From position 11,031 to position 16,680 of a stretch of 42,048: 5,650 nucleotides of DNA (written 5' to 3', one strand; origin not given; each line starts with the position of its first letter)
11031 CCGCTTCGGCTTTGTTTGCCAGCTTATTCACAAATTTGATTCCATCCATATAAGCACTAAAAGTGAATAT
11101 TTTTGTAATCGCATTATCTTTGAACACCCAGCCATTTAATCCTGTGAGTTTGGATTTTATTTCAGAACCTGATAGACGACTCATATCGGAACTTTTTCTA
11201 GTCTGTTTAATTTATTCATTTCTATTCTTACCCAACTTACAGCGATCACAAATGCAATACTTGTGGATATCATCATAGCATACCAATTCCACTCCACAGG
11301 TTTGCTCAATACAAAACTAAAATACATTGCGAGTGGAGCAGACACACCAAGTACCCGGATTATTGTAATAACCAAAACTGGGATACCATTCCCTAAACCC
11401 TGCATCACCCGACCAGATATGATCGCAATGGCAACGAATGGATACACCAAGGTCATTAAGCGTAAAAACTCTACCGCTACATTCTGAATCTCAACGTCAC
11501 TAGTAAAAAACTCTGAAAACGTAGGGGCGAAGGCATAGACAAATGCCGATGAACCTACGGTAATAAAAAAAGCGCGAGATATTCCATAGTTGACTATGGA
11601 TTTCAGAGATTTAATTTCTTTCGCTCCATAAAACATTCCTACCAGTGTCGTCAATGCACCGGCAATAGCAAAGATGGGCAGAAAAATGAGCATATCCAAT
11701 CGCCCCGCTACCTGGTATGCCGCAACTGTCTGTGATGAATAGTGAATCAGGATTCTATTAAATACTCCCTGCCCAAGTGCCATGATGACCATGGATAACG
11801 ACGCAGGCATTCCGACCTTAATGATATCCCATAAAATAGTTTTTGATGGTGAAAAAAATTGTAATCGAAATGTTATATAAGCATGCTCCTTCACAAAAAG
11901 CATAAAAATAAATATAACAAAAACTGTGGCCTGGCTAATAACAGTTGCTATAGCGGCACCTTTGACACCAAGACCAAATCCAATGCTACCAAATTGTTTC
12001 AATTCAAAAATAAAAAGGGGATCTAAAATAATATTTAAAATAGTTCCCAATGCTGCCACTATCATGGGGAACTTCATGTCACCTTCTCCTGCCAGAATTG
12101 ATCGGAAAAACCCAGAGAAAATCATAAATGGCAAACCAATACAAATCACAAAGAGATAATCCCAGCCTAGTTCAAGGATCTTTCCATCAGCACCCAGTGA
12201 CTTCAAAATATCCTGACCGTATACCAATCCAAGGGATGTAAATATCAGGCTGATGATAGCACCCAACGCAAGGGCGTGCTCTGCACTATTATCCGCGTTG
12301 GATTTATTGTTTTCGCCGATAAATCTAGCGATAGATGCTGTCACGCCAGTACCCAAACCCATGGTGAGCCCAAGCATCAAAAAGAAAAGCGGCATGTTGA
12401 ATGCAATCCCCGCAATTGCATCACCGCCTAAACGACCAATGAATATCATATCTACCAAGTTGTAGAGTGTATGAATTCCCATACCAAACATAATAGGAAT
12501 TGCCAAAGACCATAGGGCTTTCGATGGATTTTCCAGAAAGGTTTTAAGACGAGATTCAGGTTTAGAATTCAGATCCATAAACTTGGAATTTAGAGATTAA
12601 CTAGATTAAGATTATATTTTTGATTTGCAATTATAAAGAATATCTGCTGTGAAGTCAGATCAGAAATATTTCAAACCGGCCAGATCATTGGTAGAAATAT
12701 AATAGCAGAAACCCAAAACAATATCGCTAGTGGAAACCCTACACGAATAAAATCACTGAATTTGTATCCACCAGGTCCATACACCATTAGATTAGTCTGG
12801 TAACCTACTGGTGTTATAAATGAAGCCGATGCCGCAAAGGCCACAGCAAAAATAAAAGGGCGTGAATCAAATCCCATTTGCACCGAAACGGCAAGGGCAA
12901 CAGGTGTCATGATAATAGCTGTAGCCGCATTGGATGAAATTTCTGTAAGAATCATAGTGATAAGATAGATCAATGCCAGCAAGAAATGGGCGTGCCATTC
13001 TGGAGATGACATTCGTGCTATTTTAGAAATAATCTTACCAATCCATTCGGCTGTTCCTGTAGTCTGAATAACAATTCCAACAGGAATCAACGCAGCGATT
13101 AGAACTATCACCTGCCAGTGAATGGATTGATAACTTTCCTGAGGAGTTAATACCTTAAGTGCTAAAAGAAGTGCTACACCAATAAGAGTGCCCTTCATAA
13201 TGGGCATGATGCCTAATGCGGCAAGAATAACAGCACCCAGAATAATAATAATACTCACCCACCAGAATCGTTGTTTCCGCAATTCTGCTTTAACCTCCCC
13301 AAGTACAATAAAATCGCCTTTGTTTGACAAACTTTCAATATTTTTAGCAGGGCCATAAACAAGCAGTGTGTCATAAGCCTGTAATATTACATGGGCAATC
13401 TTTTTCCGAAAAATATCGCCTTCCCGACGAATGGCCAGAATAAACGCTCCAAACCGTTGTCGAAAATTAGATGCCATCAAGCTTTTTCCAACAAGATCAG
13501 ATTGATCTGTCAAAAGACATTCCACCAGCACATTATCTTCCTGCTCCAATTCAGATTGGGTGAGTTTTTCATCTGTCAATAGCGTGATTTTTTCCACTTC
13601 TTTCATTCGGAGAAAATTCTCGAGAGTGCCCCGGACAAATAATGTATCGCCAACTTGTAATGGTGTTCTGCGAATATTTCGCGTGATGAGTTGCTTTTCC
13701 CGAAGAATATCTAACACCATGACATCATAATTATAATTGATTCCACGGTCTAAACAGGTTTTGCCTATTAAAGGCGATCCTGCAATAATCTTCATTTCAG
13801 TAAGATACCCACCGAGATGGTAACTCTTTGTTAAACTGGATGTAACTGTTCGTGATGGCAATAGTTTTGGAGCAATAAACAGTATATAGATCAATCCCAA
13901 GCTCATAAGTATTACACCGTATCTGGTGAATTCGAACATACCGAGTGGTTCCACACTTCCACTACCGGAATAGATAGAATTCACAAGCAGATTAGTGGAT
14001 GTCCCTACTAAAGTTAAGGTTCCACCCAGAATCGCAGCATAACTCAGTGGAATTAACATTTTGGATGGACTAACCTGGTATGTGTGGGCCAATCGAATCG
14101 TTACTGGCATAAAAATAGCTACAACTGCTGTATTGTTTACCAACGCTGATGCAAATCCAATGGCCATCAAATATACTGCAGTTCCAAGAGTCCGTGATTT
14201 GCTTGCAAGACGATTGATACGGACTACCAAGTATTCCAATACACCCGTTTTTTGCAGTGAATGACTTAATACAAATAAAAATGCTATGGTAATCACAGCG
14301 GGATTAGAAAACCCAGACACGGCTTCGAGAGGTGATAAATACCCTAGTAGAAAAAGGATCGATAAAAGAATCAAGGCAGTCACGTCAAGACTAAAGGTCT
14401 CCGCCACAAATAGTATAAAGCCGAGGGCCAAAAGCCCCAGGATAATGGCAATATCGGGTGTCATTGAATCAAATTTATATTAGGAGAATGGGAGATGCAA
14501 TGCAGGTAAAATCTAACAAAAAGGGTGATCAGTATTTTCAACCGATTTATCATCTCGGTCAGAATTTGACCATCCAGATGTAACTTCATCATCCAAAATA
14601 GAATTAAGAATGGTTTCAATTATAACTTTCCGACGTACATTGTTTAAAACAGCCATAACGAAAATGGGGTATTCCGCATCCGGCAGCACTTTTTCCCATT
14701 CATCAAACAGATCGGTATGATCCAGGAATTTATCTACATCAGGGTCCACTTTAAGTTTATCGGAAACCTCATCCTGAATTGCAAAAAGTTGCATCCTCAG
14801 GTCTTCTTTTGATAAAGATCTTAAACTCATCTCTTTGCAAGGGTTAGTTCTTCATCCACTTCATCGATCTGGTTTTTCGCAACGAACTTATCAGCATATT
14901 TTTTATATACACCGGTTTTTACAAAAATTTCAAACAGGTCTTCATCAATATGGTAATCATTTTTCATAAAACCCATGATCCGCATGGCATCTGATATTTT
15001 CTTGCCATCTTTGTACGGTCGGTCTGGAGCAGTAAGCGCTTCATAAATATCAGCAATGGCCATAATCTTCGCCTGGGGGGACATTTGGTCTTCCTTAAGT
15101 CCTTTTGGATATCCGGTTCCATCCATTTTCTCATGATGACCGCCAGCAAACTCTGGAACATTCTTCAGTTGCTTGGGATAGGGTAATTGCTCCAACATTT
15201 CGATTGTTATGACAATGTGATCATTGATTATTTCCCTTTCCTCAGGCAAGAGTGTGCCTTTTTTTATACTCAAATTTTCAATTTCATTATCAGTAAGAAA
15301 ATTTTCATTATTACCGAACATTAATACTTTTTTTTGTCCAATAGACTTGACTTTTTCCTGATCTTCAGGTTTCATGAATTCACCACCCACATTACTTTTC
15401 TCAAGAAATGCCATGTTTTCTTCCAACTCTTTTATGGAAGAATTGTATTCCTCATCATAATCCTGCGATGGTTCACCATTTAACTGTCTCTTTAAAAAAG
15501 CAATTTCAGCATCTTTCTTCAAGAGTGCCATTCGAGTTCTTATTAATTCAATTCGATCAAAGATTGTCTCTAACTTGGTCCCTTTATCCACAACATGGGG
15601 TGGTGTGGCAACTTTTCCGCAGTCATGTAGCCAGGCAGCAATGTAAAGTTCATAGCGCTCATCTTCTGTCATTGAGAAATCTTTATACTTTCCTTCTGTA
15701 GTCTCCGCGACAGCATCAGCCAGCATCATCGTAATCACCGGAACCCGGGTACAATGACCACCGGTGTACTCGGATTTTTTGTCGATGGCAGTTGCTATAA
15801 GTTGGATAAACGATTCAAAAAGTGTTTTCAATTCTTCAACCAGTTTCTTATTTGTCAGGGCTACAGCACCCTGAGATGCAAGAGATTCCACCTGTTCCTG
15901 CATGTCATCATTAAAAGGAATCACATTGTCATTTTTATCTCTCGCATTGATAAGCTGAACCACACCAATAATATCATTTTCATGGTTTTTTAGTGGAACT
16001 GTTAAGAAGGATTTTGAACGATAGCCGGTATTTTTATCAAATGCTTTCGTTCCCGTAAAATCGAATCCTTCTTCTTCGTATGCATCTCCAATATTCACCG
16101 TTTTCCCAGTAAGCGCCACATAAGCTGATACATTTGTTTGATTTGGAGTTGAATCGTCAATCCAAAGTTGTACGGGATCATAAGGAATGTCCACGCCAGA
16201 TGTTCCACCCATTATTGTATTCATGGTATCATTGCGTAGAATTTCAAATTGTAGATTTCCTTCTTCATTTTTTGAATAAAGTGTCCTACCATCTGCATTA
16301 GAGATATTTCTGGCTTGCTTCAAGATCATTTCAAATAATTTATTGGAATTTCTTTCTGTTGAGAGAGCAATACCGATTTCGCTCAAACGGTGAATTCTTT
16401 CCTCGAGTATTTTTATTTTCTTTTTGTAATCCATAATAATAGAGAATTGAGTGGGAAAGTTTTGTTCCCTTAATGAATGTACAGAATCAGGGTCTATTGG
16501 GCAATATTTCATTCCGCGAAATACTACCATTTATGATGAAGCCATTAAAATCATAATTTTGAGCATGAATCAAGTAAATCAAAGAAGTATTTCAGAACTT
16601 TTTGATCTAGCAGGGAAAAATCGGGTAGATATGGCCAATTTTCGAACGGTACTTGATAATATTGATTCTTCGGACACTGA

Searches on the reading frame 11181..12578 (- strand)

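Call 11: search_protein_families(library=pfam, proteins=[window:11181-12578:-], max_evalue=0.001)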
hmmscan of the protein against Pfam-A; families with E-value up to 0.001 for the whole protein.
window:11181-12578:- (465 aa): 1 family
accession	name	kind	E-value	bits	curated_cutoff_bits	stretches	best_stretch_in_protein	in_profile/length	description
PF01554.23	MatE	-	7.3e-59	198.5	24.9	2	28-188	1-161/161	MatE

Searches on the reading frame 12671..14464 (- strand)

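Call 11: search_protein_families(library=pfam, proteins=[window:12671-14464:-], max_evalue=0.001)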
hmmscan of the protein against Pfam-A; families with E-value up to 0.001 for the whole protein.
window:12671-14464:- (597 aa): 4 families
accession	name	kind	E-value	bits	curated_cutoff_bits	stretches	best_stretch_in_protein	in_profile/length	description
PF03600.22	CitMHS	-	8.3e-82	275.4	31.9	2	16-541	1-333/336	Citrate transporter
PF02080.26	TrkA_C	-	1.7e-21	76.3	27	2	314-381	2-68/71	TrkA-C domain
PF00939.25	Na_sulph_symp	-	2.3e-20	73.5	27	1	425-595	296-466/472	Sodium:sulfate symporter transmembrane region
PF06808.19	DctM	-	0.00036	19.9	23.8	1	402-559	214-377/413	Tripartite ATP-independent periplasmic transporter, DctM component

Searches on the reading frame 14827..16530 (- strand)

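Call 11: search_protein_families(library=pfam, proteins=[window:14827-16530:-], max_evalue=0.001)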
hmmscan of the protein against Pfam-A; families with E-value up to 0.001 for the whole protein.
window:14827-16530:- (567 aa): 5 families
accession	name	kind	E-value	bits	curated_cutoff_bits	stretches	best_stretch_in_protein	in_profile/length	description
PF13487.12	HD_5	-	1.5e-39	135.9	27.2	1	416-532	59-170/170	HD domain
PF01966.28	HD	-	4.7e-13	49.9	22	1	429-498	49-115/116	HD domain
PF01590.32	GAF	-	9.8e-12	46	22.4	1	64-225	4-133/133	GAF domain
PF13185.12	GAF_2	-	5e-07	30.4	28.6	1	61-225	3-135/136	GAF domain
PF13492.12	GAF_3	-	0.00044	21.1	27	0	149-227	59-129/129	GAF domain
